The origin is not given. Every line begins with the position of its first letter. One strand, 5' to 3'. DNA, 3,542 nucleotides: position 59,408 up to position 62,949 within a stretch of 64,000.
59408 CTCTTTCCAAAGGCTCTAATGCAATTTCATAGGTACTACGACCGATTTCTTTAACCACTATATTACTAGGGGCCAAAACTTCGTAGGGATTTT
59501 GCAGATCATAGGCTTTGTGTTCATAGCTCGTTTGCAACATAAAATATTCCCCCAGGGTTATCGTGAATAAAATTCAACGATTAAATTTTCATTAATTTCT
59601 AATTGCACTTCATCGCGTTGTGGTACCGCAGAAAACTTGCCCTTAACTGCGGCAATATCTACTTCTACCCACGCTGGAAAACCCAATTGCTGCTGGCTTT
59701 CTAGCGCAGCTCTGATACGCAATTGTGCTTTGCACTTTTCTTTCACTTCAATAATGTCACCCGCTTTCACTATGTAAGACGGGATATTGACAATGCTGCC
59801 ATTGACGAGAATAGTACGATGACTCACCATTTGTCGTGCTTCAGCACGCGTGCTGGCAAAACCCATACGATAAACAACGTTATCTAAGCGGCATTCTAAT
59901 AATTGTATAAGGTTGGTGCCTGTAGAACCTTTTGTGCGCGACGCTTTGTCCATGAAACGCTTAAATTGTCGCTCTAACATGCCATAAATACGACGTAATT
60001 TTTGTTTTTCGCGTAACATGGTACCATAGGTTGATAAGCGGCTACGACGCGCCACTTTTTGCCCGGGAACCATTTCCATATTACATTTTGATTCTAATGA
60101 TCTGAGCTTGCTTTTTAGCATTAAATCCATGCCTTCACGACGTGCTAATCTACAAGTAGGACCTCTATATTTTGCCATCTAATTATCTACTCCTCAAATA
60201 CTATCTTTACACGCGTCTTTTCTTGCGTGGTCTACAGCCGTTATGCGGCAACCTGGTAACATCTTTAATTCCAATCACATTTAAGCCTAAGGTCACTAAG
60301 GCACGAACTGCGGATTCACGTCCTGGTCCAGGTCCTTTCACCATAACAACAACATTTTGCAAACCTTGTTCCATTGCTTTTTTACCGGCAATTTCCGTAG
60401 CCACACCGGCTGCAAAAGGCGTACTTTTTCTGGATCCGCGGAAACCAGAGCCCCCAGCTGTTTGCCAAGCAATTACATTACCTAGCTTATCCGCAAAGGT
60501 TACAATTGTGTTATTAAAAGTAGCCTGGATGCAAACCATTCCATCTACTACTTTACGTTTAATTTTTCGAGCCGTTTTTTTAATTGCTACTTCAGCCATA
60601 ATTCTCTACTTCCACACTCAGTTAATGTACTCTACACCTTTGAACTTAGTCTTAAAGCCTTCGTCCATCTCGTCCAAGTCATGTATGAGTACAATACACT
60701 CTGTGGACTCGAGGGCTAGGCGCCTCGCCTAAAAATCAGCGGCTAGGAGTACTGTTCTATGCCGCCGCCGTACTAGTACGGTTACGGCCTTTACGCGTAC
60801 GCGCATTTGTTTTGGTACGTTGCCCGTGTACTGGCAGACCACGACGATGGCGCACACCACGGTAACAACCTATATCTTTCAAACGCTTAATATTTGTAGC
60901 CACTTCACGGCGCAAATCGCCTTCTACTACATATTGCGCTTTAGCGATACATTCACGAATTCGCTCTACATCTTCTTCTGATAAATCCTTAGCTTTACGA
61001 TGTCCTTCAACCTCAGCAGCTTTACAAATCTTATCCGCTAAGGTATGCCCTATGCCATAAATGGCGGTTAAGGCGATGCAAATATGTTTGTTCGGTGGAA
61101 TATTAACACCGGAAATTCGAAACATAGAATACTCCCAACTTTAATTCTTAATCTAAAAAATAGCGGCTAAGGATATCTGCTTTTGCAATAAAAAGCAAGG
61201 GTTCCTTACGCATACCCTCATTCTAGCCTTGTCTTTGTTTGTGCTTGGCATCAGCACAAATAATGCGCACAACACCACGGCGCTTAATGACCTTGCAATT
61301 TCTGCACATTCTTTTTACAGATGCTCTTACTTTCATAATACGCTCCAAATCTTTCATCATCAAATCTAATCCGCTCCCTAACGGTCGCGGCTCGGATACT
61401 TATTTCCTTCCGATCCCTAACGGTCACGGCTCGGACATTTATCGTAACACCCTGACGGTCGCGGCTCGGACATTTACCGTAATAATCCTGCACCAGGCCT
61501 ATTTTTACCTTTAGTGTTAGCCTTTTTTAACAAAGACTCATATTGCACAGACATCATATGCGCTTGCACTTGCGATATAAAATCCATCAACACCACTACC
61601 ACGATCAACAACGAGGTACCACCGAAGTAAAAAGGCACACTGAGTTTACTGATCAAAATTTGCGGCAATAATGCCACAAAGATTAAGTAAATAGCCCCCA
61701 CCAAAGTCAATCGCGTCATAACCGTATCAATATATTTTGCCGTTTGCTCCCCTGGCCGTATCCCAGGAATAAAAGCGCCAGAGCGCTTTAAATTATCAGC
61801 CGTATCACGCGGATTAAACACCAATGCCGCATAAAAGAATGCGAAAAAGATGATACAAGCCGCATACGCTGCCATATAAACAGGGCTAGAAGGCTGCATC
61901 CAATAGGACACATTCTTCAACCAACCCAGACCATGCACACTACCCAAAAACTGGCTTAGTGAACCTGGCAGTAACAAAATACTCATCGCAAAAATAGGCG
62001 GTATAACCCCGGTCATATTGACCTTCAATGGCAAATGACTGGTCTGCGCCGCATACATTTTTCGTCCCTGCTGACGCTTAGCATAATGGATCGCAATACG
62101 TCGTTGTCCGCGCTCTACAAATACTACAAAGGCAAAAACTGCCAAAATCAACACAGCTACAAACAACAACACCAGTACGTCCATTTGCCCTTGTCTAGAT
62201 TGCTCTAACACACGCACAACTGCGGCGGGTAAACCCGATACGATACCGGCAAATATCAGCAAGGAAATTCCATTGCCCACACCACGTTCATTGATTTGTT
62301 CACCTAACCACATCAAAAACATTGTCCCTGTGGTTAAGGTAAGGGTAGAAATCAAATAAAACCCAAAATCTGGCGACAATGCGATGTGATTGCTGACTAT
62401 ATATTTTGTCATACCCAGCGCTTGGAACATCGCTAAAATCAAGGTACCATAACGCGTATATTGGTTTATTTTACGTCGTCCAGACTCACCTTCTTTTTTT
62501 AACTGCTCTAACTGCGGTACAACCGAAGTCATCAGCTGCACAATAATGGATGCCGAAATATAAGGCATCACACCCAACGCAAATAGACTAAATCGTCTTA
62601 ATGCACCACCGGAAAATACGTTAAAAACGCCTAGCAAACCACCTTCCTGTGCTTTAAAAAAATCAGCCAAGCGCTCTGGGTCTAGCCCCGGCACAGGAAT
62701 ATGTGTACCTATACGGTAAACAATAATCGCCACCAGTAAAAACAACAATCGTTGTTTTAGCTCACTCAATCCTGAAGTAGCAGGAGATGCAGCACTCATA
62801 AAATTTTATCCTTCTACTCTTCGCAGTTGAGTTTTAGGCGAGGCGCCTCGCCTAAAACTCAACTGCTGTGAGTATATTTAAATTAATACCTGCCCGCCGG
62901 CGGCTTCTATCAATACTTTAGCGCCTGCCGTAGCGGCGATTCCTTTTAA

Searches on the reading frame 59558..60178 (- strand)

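Call 42: search_protein_families(library=pfam, proteins=[window:59558-60178:-], max_evalue=0.00001)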
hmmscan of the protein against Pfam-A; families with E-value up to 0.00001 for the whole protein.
window:59558-60178:- (206 aa): 2 families
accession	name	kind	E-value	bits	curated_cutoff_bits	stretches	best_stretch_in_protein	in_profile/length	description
PF00163.24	Ribosomal_S4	-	1.4e-24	87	23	1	3-95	1-95/95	Ribosomal protein S4/S9 N-terminal domain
PF01479.30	S4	-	8.1e-21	73.9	22.8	1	97-143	2-48/48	S4 domain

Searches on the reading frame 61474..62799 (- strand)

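Call 42: search_protein_families(library=pfam, proteins=[window:61474-62799:-], max_evalue=0.00001)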
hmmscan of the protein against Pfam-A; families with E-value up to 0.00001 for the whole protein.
window:61474-62799:- (441 aa): 1 family
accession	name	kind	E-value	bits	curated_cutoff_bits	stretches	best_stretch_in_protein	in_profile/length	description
PF00344.25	SecY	-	3.5e-117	391.6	32.2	1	71-407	1-305/306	SecY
